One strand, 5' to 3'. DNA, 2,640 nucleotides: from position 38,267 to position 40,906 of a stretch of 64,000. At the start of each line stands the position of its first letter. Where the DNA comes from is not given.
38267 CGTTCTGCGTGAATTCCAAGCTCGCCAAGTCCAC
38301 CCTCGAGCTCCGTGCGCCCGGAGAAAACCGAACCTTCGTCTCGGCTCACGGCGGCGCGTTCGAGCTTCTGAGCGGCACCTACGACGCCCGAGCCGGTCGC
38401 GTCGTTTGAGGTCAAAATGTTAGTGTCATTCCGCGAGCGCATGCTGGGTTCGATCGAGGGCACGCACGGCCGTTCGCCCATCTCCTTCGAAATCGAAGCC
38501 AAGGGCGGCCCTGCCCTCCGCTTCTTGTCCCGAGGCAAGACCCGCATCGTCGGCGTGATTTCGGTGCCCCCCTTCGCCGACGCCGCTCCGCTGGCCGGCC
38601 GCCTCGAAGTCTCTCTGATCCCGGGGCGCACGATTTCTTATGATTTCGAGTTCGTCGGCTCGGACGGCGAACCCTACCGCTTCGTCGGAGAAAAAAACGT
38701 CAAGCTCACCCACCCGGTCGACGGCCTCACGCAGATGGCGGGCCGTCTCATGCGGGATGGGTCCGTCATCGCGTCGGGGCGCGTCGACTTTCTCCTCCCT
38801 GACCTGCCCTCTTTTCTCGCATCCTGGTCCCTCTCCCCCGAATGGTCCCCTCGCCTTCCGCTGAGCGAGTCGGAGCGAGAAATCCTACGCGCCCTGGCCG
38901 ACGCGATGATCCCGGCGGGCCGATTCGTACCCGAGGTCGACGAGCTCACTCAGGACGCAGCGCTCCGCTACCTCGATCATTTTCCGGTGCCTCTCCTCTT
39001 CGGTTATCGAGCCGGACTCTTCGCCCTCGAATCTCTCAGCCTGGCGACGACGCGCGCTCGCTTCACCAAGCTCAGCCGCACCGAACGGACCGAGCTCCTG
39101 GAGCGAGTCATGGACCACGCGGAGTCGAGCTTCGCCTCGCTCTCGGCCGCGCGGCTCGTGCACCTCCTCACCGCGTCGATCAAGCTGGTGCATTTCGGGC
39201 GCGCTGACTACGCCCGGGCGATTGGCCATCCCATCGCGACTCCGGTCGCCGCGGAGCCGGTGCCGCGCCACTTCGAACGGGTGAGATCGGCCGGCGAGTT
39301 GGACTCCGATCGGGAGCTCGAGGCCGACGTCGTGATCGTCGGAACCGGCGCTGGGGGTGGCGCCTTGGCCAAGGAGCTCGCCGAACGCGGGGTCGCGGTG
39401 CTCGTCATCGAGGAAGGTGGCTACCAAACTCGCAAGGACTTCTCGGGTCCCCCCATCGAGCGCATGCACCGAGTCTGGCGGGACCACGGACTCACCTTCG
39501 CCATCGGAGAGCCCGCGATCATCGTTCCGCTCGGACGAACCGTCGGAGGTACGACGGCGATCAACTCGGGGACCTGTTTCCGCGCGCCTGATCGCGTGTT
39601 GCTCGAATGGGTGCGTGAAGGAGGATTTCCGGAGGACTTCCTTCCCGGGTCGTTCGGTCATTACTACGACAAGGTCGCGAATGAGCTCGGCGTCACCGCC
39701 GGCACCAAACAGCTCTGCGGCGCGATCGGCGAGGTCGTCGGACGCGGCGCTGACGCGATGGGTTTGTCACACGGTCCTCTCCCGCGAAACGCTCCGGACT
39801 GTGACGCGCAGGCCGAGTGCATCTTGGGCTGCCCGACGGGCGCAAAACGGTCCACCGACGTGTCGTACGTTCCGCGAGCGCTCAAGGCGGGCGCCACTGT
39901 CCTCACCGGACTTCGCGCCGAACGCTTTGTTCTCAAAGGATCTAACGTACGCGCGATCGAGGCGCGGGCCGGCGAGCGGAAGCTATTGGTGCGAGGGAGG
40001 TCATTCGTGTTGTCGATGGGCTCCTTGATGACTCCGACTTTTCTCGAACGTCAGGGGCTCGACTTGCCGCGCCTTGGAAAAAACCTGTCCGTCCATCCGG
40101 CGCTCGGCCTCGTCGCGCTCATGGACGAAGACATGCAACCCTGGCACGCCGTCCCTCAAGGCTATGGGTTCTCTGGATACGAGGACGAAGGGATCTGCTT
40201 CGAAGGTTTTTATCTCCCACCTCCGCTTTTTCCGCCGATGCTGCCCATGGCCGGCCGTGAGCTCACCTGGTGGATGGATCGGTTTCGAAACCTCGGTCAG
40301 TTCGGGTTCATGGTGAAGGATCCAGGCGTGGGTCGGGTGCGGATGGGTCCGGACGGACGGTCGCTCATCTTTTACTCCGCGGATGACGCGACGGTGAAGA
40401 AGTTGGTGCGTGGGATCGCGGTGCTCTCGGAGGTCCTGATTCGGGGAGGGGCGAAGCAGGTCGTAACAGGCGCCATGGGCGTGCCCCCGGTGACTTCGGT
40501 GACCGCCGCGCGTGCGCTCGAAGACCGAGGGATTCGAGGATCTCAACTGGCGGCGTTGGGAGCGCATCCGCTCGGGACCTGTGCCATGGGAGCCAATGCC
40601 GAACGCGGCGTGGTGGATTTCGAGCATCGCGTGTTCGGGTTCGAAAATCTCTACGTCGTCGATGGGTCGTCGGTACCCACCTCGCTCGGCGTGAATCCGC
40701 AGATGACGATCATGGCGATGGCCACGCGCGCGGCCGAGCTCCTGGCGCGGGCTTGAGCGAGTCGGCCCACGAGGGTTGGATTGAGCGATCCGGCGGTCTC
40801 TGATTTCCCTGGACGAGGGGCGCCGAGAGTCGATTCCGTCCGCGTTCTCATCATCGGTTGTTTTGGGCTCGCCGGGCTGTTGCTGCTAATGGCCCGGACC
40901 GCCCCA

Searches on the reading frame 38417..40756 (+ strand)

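Call 60: search_protein_families(library=pfam, proteins=[window:38417-40756:+], max_evalue=0.0001)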
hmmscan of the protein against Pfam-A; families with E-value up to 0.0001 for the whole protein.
window:38417-40756:+ (779 aa): 2 families
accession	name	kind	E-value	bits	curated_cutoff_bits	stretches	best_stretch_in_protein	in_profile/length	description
PF00732.25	GMC_oxred_N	-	7.7e-42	144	23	1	352-562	3-218/218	GMC oxidoreductase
PF05199.19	GMC_oxred_C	-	6e-22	79.1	24.6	1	653-769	24-139/139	GMC oxidoreductase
